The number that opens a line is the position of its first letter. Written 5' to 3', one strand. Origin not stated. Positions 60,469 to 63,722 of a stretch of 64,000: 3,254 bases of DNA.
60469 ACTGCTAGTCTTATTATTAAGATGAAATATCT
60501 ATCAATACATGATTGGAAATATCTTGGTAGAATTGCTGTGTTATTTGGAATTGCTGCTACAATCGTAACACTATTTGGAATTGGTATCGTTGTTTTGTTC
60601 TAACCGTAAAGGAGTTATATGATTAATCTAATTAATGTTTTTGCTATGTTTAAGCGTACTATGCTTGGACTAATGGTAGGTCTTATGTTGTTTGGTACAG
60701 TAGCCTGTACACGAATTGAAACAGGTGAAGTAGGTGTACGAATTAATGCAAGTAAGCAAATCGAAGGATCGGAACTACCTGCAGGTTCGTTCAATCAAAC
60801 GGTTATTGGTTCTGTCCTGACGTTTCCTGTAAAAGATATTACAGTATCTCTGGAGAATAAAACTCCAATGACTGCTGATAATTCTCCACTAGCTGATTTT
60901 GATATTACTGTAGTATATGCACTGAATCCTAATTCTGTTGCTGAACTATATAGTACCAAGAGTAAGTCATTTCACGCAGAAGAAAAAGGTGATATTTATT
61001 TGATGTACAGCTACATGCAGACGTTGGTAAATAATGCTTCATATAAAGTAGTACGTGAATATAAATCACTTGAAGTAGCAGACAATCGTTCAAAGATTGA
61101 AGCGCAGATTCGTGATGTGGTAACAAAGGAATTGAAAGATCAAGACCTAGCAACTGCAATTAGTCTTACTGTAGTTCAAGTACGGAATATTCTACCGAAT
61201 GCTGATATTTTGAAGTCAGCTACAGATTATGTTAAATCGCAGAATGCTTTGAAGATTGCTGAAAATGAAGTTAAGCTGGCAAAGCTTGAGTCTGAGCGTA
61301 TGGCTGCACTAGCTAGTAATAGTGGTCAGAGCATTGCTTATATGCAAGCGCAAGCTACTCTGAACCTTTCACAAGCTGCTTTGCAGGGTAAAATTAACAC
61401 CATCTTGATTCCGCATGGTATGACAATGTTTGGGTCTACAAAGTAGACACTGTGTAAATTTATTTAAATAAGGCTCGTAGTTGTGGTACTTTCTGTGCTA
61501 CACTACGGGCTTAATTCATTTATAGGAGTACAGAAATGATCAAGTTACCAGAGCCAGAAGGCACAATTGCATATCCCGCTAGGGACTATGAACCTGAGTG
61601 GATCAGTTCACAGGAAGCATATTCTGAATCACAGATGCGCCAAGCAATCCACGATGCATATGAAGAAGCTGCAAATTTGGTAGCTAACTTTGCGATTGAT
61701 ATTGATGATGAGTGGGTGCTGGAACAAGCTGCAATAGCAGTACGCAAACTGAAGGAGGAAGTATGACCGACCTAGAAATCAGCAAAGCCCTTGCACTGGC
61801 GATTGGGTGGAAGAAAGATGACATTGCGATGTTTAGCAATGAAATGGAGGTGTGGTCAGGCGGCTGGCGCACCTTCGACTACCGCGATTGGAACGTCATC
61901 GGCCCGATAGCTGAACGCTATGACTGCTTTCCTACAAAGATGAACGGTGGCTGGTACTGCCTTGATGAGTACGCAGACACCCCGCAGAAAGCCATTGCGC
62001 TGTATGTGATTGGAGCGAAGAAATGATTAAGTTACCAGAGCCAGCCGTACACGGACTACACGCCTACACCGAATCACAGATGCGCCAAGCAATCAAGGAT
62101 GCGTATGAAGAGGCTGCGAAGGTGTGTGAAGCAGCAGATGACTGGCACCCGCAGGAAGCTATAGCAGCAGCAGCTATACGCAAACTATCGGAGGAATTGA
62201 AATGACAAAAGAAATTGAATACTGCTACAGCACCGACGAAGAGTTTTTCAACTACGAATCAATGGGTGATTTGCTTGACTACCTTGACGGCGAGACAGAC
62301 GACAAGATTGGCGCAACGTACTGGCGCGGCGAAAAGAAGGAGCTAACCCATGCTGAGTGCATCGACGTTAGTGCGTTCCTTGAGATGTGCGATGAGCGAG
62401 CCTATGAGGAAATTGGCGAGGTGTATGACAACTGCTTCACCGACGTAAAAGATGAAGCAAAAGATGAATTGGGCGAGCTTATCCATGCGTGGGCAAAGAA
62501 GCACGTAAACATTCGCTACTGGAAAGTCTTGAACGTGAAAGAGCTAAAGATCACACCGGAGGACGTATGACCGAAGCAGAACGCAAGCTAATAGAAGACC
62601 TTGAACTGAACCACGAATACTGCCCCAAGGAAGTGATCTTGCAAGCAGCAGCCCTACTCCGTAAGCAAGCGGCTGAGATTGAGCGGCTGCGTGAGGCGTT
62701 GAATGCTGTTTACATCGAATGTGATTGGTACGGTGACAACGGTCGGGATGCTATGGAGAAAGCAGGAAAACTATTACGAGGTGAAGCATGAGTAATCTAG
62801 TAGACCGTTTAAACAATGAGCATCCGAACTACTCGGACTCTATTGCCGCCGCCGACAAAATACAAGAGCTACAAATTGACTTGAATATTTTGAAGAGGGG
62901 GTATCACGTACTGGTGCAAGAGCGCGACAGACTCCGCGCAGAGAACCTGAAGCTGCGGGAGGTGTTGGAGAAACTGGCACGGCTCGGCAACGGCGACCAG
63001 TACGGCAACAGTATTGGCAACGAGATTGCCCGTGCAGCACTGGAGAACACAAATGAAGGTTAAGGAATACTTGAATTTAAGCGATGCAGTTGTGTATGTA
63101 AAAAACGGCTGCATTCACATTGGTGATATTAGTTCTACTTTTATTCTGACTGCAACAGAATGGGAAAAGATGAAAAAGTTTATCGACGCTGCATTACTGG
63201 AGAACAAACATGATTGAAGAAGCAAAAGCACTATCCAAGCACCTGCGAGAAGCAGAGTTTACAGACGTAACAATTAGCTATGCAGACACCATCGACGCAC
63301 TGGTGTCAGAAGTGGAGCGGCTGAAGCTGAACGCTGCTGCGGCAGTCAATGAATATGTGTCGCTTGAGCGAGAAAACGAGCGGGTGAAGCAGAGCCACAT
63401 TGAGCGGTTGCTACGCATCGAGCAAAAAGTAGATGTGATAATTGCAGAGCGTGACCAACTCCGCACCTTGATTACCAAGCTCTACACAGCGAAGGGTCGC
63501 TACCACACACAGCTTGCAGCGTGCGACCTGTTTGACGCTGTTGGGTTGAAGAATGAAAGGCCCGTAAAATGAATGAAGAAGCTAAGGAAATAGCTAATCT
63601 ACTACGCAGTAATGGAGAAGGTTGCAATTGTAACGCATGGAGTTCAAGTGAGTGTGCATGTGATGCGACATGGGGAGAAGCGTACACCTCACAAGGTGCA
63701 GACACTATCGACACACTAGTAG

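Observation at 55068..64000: GC-rich islands with modular, shuffled paralogous genes sharing near-identical DNA segments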

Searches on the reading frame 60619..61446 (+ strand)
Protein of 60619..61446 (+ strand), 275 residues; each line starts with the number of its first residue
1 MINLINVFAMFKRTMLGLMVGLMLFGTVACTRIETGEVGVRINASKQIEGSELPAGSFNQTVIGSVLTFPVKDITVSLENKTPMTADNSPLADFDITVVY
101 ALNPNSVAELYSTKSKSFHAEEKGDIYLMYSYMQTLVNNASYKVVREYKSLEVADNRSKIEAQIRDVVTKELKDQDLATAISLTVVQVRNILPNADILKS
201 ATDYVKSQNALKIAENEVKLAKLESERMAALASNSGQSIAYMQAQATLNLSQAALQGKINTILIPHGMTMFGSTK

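Call 28: search_protein_families(library=phrogs, proteins=[window:60619-61446:+], max_evalue=0.01)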
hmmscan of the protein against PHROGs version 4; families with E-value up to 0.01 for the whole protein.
window:60619-61446:+ (275 aa): 2 families
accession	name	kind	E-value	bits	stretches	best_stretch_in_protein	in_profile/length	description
phrog_200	-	other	1.8e-34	120.5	1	9-253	79-308/379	lipoprotein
phrog_21428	-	unknown function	0.00034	21.5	1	10-44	1-35/63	-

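Call 40: find_related_loci(query=window:60619-61446:+, collection=metagenome_contigs, flank=10000)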
Query window:60619-61446:+ (275 aa) in metagenome_contigs; peptide patterns used: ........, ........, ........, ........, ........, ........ (x = any residue, [..] = any of these).
302 stretches matched a pattern; 142 encode a relative of the query (tblastn E <= 1e-3); the best 80 are kept; 80 distinct loci.
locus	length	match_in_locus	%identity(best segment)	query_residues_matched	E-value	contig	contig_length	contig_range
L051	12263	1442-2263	86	1-274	9e-162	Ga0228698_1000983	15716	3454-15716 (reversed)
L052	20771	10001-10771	73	7-265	4e-128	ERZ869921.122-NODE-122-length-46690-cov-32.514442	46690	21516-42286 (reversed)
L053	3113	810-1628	66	8-272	3e-125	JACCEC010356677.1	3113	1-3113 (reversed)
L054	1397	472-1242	69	6-265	1e-131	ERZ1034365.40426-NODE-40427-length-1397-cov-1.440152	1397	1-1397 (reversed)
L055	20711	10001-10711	74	29-265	7e-121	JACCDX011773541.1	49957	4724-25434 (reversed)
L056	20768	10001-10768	70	7-265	4e-121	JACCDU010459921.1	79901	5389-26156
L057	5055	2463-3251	68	8-265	2e-121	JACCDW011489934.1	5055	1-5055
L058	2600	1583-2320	71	20-265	3e-126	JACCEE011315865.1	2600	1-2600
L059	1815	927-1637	74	29-265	5e-129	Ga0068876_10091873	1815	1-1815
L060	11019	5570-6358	68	8-265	1e-120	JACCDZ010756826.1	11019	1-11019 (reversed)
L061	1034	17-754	72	20-265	1e-132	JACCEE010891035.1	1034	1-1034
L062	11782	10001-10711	73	29-265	8e-120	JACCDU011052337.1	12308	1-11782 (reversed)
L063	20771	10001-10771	69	8-265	2e-119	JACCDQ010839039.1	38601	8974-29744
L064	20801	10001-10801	67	8-272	2e-119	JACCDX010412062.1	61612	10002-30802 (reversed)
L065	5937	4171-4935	67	11-265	8e-119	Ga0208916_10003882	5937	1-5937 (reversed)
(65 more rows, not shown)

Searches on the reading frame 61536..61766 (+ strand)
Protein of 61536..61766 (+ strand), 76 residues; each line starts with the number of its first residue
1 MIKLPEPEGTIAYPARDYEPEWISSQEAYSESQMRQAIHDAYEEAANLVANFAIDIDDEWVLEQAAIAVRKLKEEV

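Call 9: search_protein_families(library=pfam, proteins=[window:61536-61766:+], max_evalue=0.1)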
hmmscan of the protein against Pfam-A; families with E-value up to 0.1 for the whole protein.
window:61536-61766:+ (76 aa): 1 family
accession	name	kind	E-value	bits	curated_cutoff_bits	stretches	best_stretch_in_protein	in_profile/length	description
PF24000.1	DUF7316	-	0.08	14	27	1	6-47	17-52/78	Family of unknown function (DUF7316)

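Call 10: search_protein_families(library=phrogs, proteins=[window:61536-61766:+], max_evalue=0.01)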
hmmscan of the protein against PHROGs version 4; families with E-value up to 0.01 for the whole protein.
window:61536-61766:+ (76 aa): 0 families

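Call 27: search_protein_families(library=ncbifam, proteins=[window:61536-61766:+], max_evalue=1)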
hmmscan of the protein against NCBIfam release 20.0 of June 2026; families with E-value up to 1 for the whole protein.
window:61536-61766:+ (76 aa): 1 family
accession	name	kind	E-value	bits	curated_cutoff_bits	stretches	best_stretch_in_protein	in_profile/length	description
NF008299.0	PRK11087.1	equivalog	0.029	13.7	249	1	24-62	151-189/238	oxidative stress defense protein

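Call 82: search_protein_families(library=padloc, proteins=[window:61536-61766:+], max_evalue=0.01)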
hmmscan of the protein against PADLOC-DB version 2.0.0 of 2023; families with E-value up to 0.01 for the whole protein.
window:61536-61766:+ (76 aa): 0 families

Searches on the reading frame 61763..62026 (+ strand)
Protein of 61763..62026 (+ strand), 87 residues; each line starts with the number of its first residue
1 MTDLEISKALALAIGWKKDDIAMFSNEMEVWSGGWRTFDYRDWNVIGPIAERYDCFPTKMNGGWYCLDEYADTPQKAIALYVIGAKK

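Call 9: search_protein_families(library=pfam, proteins=[window:61763-62026:+], max_evalue=0.1)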
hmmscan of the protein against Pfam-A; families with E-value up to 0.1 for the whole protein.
window:61763-62026:+ (87 aa): 0 families

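Call 10: search_protein_families(library=phrogs, proteins=[window:61763-62026:+], max_evalue=0.01)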
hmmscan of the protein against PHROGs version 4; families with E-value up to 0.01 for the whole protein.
window:61763-62026:+ (87 aa): 0 families

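Call 27: search_protein_families(library=ncbifam, proteins=[window:61763-62026:+], max_evalue=1)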
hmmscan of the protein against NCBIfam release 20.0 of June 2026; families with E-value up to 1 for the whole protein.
window:61763-62026:+ (87 aa): 0 families

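Call 58: find_related_loci(query=A4, collection=genome_contigs, flank=6000)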
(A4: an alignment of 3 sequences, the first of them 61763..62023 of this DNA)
Query A4 (87 aa) in genome_contigs; peptide patterns used: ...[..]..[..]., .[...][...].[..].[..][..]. (x = any residue, [..] = any of these).
71 stretches matched a pattern; 1 encode a relative of the query (tblastn E <= 1e-3); 1 distinct loci.
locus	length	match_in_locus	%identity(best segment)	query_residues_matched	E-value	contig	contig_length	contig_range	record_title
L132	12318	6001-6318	48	1-87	1e-21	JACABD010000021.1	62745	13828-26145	MAG: Geobacteraceae bacterium isolate Cfx3-08 MAG08_21, whole genome shotgun sequence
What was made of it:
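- Tried and rejected: A scan with the NinX-like alignment gave one Geobacteraceae MAG contig (call 58).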

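Call 82: search_protein_families(library=padloc, proteins=[window:61763-62026:+], max_evalue=0.01)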
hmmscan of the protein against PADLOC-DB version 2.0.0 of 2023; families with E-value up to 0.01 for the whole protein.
window:61763-62026:+ (87 aa): 0 families

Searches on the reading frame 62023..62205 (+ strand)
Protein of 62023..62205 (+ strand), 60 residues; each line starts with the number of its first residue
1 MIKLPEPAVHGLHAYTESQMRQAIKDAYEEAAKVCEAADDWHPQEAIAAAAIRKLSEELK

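Call 9: search_protein_families(library=pfam, proteins=[window:62023-62205:+], max_evalue=0.1)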
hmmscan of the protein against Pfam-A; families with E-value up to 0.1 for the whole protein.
window:62023-62205:+ (60 aa): 1 family
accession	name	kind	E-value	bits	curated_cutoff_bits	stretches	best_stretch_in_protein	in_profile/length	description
PF24809.1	DUF7708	-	0.032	14.5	25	1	12-47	70-105/146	Domain of unknown function (DUF7708)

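Call 10: search_protein_families(library=phrogs, proteins=[window:62023-62205:+], max_evalue=0.01)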
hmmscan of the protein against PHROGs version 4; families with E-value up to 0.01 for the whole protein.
window:62023-62205:+ (60 aa): 0 families

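Call 27: search_protein_families(library=ncbifam, proteins=[window:62023-62205:+], max_evalue=1)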
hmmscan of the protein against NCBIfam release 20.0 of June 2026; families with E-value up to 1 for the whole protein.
window:62023-62205:+ (60 aa): 1 family
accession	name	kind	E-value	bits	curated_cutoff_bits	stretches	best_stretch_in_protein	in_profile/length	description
NF006518.0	PRK08965.1-2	equivalog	0.17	11.7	159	1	9-31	138-160/166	Na+/H+ antiporter subunit E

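Call 61: find_homologous_proteins(query=window:62023-62202:+, max_evalue=0.01)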
Query window:62023-62202:+ (60 aa): 32 proteins with E <= 0.01 among 37 candidates.
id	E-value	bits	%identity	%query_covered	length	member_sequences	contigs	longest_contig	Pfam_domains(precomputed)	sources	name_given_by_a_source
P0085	3.1e-31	123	100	100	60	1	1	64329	-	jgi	-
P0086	4.3e-14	69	68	98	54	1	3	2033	-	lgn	-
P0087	2.1e-12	64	57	98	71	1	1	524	-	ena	-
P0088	3.1e-8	51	56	97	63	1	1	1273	-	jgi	-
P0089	8.1e-8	50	46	98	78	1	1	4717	-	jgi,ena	-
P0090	2.0e-7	48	51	98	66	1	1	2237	-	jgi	-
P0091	7.6e-7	47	60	80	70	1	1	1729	-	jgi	-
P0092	1.2e-6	46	50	98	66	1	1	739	-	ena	-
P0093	7.5e-6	43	50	100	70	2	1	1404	-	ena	-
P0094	1.3e-5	43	59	75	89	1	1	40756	-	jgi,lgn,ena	-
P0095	3.3e-5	41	59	75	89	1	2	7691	-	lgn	-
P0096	3.8e-5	41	44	98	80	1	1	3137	-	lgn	-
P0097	4.0e-5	41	38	98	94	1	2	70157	-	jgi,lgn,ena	-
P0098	4.4e-5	41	47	97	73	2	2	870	-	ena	-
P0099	5.1e-5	41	46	97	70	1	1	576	-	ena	-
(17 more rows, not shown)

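Call 82: search_protein_families(library=padloc, proteins=[window:62023-62205:+], max_evalue=0.01)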
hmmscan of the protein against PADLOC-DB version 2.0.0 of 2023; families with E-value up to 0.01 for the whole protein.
window:62023-62205:+ (60 aa): 0 families

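Call 92: find_encoding_contigs(protein=P0085, flank=10000, max_places=3)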
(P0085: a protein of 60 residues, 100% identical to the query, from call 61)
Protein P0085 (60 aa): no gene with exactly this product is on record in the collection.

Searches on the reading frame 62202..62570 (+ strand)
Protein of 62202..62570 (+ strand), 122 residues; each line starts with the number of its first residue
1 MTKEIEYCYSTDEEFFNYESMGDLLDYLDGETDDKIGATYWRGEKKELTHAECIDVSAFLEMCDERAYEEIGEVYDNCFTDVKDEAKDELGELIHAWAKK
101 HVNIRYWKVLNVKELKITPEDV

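Call 9: search_protein_families(library=pfam, proteins=[window:62202-62570:+], max_evalue=0.1)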
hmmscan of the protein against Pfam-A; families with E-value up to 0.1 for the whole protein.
window:62202-62570:+ (122 aa): 1 family
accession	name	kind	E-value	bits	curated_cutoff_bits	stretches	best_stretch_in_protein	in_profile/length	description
PF02891.26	zf-MIZ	-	0.042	14.1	33.5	1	49-66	22-39/50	MIZ/SP-RING zinc finger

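Call 10: search_protein_families(library=phrogs, proteins=[window:62202-62570:+], max_evalue=0.01)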
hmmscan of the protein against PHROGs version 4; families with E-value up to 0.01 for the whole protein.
window:62202-62570:+ (122 aa): 2 families
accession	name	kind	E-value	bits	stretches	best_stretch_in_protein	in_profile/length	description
phrog_1672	-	unknown function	2.7e-17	63.9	1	6-121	31-157/168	-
phrog_34873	-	unknown function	2.7e-06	27.9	1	53-121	84-155/284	-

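Call 27: search_protein_families(library=ncbifam, proteins=[window:62202-62570:+], max_evalue=1)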
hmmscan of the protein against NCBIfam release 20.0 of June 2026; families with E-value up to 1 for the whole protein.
window:62202-62570:+ (122 aa): 1 family
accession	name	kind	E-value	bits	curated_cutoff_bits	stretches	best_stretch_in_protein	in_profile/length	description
NF033618.0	mlaB_1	equivalog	0.12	12.8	90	1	17-59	4-45/94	lipid asymmetry maintenance protein MlaB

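Call 70: find_related_loci(query=window:62202-62567:+, collection=viral_contigs, flank=5000)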
Query window:62202-62567:+ (122 aa) in viral_contigs; peptide patterns used: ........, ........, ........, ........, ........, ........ (x = any residue, [..] = any of these).
13 stretches matched a pattern; 6 encode a relative of the query (tblastn E <= 1e-3); 6 distinct loci.
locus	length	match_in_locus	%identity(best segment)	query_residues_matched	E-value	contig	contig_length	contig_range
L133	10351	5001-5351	79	6-122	4e-60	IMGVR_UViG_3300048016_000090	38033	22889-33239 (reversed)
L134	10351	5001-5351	73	6-122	2e-57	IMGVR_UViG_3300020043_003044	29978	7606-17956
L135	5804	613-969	70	4-122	2e-53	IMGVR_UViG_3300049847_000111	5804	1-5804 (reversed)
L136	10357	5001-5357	70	4-122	6e-53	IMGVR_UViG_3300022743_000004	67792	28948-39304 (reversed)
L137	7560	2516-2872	69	4-122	9e-53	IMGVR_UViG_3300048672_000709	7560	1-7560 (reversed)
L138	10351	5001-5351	79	6-122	4e-60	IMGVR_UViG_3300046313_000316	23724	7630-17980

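Call 82: search_protein_families(library=padloc, proteins=[window:62202-62570:+], max_evalue=0.01)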
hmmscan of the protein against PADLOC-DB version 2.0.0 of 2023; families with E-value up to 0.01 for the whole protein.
window:62202-62570:+ (122 aa): 0 families

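Call 83: search_solved_structures(query=window:62202-62567:+, max_evalue=1)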
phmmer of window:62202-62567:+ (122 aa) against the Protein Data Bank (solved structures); distinct sequences matched with E-value up to 1: 2.
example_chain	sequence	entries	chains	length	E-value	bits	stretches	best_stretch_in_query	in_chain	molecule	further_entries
3vsf_A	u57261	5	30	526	0.72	13.2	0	18-112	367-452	Ricin B lectin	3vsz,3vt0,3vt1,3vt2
4dzp_A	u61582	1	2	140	0.99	12.8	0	64-107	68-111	Gene 1 protein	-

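Call 91: search_dna_similar(query=L136:7749-8771:+, collection=phages, mode=protein, max_rows=12)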
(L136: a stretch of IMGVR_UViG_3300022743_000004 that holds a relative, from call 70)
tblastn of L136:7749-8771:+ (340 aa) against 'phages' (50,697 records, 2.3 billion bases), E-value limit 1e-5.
Records with a match: 852; places in all: 852; records where one place covers at least 80% of the query: 468.
Best place of each record, by identity: <60% 852.
By first word of the organism name: Escherichia 215; Vibrio 114; Pseudomonas 112; Klebsiella 70; Erwinia 35; Salmonella 34; Pectobacterium 26; Rhizobium 20; Achromobacter 17; Cronobacter 17; and 46 more.
By host as written in the record: - 121; Escherichia coli 75; Pseudomonas aeruginosa 42; Klebsiella pneumoniae 31; Pseudomonas aeruginosa PAO1 16; Campylobacter jejuni 15; Vibrio breoganii 15; Escherichia coli K-12 14; and 237 more.
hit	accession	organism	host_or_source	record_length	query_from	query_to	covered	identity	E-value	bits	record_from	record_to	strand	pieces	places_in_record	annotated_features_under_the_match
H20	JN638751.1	Bacillus phage G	Bacillus megaterium str. ATCC 43725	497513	1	340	100%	34.9%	9e-51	186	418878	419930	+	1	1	566: gp566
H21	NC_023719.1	Bacillus phage G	Bacillus megaterium str. ATCC 43725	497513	1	340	100%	34.9%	9e-51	186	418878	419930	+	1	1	566: ATPase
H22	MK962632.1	Achromobacter phage vB_AxyP_19-32_Axy13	Achromobacter xylosoxidans I2BC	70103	6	330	96%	33.0%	2e-43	165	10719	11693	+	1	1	hypothetical protein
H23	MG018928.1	Pseudomonas phage inbricus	Pseudomonas syringae pv. avii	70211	6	330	96%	33.0%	2e-43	165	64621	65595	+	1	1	putative AAA domain protein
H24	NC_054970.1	Pseudomonas phage inbricus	Pseudomonas syringae pv. avii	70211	6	330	96%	33.0%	2e-43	165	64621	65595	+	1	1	ATPase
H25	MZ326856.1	Stenotrophomonas phage Paxi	Stenotrophomonas maltophilia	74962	24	339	93%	33.9%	2e-43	166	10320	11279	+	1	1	AAA-ATPase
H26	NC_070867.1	Stenotrophomonas phage Paxi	Stenotrophomonas maltophilia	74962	24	339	93%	33.9%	2e-43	166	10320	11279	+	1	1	ATPase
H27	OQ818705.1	Erwinia phage Pastis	Erwinia amylovora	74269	4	334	97%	32.0%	2e-46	174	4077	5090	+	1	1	ATPase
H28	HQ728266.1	Erwinia phage vB_EamP-S6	Erwinia amylovora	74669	4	334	97%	31.7%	4e-45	170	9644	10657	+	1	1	ATPase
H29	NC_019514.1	Erwinia phage vB_EamP-S6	Erwinia amylovora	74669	4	334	97%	31.7%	4e-45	170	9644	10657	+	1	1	ATPase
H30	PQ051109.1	Erwinia phage Fifi011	Erwinia amylovora YBK14808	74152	4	334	97%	31.7%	6e-45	169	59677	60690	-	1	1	AAA family ATPase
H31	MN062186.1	Stenotrophomonas phage Pokken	Stenotrophomonas maltophilia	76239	24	339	93%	33.1%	2e-43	165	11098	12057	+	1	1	P-loop NTPase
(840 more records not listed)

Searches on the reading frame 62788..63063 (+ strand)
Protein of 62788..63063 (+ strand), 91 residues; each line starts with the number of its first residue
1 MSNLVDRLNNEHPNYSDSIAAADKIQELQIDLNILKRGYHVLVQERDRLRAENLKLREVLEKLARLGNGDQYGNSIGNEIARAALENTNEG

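Call 9: search_protein_families(library=pfam, proteins=[window:62788-63063:+], max_evalue=0.1)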
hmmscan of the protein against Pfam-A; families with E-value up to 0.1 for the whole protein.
window:62788-63063:+ (91 aa): 8 families
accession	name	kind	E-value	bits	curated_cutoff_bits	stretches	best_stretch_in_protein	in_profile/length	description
PF02183.23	HALZ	-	0.00065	20.2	28.1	1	31-64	6-39/43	Homeobox associated leucine zipper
PF06156.18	YabA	-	0.004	18.2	30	1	23-64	15-56/103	Initiation control protein YabA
PF05622.17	HOOK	-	0.011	14.9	35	1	21-63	189-231/514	HOOK protein coiled-coil region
PF06005.17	ZapB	-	0.015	16.2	31.5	1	20-62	15-57/71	Cell division protein ZapB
PF08961.15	NRBF2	-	0.018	15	36.8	1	24-59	82-117/200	Nuclear receptor-binding factor 2, autophagy regulator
PF09728.14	Taxilin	-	0.02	14.5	30.3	1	23-65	32-77/302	Myosin-like coiled-coil protein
PF12325.13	TMF_TATA_bd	-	0.026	15.1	29.1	1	23-64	19-60/115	TATA element modulatory factor 1 TATA binding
PF22216.1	Sas-6_C_CC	-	0.043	14.5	27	1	23-60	24-54/57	Spindle assembly abnormal protein 6 homolog, C-terminal coiled coil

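Call 10: search_protein_families(library=phrogs, proteins=[window:62788-63063:+], max_evalue=0.01)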
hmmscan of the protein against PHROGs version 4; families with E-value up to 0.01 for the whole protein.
window:62788-63063:+ (91 aa): 0 families

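Call 82: search_protein_families(library=padloc, proteins=[window:62788-63063:+], max_evalue=0.01)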
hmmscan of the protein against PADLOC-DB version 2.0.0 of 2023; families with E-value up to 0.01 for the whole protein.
window:62788-63063:+ (91 aa): 0 families

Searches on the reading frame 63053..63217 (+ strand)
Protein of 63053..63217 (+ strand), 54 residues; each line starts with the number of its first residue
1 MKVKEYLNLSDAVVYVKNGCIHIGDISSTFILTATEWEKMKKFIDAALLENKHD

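Call 27: search_protein_families(library=ncbifam, proteins=[window:63053-63217:+], max_evalue=1)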
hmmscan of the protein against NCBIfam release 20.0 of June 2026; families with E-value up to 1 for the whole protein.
window:63053-63217:+ (54 aa): 1 family
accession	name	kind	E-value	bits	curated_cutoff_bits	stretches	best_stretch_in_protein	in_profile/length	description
NF040654.1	MtaA_Meth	equivalog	0.082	11.8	400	1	3-48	257-303/337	methylcobamide:CoM methyltransferase MtaA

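Call 28: search_protein_families(library=phrogs, proteins=[window:63053-63217:+], max_evalue=0.01)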
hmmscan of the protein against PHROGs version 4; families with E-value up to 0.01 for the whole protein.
window:63053-63217:+ (54 aa): 1 family
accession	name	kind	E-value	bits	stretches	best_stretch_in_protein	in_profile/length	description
phrog_17796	-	unknown function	0.0069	17.2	1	10-46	48-85/128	-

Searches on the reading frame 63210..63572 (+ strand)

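Call 27: search_protein_families(library=ncbifam, proteins=[window:63210-63572:+], max_evalue=1)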
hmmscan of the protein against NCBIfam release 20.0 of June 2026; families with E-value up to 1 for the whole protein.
window:63210-63572:+ (120 aa): 2 families
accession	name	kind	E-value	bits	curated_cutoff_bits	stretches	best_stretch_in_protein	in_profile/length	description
NF009641.0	PRK13169.1-2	equivalog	0.0095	16.4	128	1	25-61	14-50/115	DNA replication initiation control protein YabA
TIGR03752.1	conj_TIGR03752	hypoth_equivalog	0.081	12.2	241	1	24-86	57-116/471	TIGR03752 family integrating conjugative element protein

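Call 28: search_protein_families(library=phrogs, proteins=[window:63210-63572:+], max_evalue=0.01)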
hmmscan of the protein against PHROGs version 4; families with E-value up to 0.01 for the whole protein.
window:63210-63572:+ (120 aa): 1 family
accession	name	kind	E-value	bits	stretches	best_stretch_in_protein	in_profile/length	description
phrog_31797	-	unknown function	0.0047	17.9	0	8-39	16-44/48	-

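Call 82: search_protein_families(library=padloc, proteins=[window:63210-63572:+], max_evalue=0.01)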
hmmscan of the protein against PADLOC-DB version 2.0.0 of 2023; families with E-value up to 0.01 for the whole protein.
window:63210-63572:+ (120 aa): 1 family
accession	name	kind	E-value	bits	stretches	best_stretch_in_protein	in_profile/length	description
PDLC04863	PDC-S05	-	0.0051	15.1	0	20-60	26-63/68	-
